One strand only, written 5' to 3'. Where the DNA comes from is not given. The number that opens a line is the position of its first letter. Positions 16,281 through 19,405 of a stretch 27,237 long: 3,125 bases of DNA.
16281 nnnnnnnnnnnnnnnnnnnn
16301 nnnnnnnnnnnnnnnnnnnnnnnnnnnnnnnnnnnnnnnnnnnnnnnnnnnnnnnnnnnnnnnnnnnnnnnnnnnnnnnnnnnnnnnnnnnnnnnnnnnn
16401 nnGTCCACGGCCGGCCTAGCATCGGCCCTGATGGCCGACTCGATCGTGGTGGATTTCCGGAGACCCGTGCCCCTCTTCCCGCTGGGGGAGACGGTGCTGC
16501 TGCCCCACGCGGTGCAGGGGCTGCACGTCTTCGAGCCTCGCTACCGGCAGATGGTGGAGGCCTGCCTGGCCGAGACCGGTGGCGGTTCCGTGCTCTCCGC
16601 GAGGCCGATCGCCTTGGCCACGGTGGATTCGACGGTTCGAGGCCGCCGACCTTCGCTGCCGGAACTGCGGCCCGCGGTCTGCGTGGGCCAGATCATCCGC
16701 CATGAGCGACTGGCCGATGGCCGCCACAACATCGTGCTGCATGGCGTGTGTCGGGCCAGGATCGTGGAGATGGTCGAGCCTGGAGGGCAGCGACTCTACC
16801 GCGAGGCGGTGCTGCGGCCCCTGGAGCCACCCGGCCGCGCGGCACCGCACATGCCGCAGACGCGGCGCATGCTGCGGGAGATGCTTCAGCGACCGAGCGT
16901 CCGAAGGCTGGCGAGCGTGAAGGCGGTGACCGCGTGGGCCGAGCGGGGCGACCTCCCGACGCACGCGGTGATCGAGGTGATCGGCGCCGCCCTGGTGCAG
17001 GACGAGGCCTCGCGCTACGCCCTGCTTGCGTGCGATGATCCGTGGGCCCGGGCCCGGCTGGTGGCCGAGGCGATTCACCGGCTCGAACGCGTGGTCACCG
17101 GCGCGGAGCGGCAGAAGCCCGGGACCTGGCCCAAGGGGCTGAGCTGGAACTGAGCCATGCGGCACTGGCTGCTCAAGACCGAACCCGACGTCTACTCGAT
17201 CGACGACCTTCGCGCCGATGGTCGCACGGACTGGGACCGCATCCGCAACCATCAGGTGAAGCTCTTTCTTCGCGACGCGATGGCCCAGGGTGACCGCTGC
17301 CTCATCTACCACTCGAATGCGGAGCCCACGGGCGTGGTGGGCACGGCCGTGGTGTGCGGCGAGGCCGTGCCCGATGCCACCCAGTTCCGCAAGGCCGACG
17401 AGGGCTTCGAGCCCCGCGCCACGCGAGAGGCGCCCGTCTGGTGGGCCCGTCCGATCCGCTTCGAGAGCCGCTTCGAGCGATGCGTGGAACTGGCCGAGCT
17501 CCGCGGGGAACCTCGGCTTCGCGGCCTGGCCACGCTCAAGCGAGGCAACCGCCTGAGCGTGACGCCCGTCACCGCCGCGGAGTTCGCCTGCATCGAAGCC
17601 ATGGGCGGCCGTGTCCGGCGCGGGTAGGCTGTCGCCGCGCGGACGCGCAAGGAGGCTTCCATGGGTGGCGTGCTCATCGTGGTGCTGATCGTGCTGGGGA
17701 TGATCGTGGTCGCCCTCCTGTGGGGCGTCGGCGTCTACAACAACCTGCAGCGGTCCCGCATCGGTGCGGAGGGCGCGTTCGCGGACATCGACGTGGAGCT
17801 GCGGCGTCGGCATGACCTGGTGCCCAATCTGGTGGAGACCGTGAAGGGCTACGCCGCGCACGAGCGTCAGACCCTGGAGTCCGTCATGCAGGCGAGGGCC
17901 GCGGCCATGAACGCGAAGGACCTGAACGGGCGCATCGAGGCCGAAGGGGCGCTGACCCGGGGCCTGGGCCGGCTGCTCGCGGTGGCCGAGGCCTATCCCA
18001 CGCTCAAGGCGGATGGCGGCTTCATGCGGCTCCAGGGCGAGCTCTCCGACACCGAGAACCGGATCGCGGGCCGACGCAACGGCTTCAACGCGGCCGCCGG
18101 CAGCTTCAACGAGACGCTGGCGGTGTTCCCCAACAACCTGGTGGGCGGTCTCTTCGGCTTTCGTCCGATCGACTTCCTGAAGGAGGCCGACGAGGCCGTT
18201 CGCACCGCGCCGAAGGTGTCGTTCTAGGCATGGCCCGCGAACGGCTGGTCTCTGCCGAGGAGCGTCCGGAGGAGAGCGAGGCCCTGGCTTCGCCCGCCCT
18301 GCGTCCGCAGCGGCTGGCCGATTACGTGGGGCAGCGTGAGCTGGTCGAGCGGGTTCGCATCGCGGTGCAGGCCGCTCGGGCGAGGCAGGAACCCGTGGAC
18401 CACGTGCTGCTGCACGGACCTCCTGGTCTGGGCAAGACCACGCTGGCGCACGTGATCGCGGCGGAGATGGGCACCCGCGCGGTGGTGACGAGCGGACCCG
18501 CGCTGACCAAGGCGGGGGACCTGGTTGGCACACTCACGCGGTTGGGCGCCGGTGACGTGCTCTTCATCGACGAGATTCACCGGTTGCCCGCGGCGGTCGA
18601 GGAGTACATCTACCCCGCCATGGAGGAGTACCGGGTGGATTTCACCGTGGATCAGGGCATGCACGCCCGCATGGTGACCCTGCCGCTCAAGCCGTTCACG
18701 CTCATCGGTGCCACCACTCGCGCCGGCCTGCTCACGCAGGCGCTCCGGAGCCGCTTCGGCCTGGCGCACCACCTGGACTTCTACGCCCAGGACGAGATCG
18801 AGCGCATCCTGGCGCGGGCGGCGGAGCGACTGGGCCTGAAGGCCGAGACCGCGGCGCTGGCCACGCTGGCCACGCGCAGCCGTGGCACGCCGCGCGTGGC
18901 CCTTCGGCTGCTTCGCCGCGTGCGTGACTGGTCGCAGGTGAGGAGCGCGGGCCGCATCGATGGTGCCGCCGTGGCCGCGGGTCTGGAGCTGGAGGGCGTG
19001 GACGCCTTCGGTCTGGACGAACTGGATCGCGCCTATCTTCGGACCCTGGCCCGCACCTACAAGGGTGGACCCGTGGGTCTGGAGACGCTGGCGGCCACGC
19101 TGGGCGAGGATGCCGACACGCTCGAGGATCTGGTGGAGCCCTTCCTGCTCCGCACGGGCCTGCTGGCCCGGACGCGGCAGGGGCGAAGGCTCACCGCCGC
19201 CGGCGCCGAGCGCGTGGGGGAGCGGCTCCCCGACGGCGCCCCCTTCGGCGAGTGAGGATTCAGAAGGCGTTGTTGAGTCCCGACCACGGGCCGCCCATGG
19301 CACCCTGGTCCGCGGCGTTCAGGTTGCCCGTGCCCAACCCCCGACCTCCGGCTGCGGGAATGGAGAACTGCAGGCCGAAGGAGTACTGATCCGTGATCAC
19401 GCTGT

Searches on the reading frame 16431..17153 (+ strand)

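Call 75: search_protein_families(library=pfam, proteins=[window:16431-17153:+], max_evalue=0.01)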
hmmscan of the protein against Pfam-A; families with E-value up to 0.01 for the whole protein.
window:16431-17153:+ (240 aa): 1 family
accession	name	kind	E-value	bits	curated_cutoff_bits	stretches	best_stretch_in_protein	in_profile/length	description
PF02190.22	LON_substr_bdg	-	9.1e-23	81.7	28.7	1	13-216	2-199/200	ATP-dependent protease La (LON) substrate-binding domain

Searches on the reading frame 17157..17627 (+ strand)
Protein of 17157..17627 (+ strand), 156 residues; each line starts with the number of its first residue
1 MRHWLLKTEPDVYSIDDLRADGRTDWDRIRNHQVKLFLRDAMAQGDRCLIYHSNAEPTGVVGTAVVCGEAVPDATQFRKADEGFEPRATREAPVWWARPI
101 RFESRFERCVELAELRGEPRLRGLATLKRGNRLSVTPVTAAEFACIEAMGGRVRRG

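Call 75: search_protein_families(library=pfam, proteins=[window:17157-17627:+], max_evalue=0.01)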
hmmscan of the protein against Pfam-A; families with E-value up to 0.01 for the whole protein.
window:17157-17627:+ (156 aa): 1 family
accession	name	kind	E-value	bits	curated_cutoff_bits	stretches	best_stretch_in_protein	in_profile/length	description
PF01878.24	EVE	-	1.6e-41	142.1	23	1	2-149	1-145/145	EVE domain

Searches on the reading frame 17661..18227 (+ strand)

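Call 75: search_protein_families(library=pfam, proteins=[window:17661-18227:+], max_evalue=0.01)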
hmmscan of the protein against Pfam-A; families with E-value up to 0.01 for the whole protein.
window:17661-18227:+ (188 aa): 1 family
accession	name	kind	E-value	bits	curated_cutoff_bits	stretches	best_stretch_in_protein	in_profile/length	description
PF04011.17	LemA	-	2e-51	174.2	26.2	1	39-188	1-149/149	LemA family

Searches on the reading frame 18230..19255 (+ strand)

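Call 6: search_protein_families(library=pfam, proteins=[window:18230-19255:+], max_evalue=0.01)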
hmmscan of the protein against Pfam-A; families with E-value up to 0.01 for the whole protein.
window:18230-19255:+ (341 aa): 22 families
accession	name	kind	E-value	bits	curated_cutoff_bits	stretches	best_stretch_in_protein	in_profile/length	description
PF05496.18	RuvB_N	-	3.2e-68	228.9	27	1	24-182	1-159/159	Holliday junction DNA helicase RuvB P-loop domain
PF05491.19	RuvB_C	-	3.5e-24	85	24.7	1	260-327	2-69/72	RuvB C-terminal winged helix domain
PF17864.7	AAA_lid_4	-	1.8e-22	79.3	27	1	185-258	1-74/74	RuvB AAA lid domain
PF00004.35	AAA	-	1.5e-19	71.1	21.2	1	59-177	1-124/131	ATPase family associated with various cellular activities (AAA)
PF07728.20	AAA_5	-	1.7e-10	41.4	22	1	58-176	1-139/139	AAA domain (dynein-related subfamily)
PF13191.12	AAA_16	-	4.8e-06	27.6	32.6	1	33-89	3-58/167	AAA ATPase domain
PF07726.17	AAA_3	-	2.9e-05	24.4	27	1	58-138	1-93/131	ATPase family associated with various cellular activities (AAA)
PF02367.23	TsaE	-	0.00022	21.6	26.6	1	51-88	16-53/128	Threonylcarbamoyl adenosine biosynthesis protein TsaE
PF00158.32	Sigma54_activat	-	0.00034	20.8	20.2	0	47-79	13-45/168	Sigma-54 interaction domain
PF13401.12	AAA_22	-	0.00037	21.3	27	0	58-100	7-52/130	AAA domain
PF06068.19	TIP49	-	0.00051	19.7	23.8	0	32-83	26-77/347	TIP49 P-loop domain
PF20030.5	bpMoxR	-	0.0011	18.5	27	0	30-85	12-60/205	MoxR domain in the MoxR-vWA-beta-propeller ternary systems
PF13671.12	AAA_33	-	0.0012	19.6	27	1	59-92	2-33/143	AAA domain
PF05673.19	DUF815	-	0.0012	18.5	23.8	0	29-115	27-115/249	Protein of unknown function (DUF815)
PF20720.3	nSTAND3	-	0.0013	18.9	27.2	1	54-80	15-41/155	Novel STAND NTPase 3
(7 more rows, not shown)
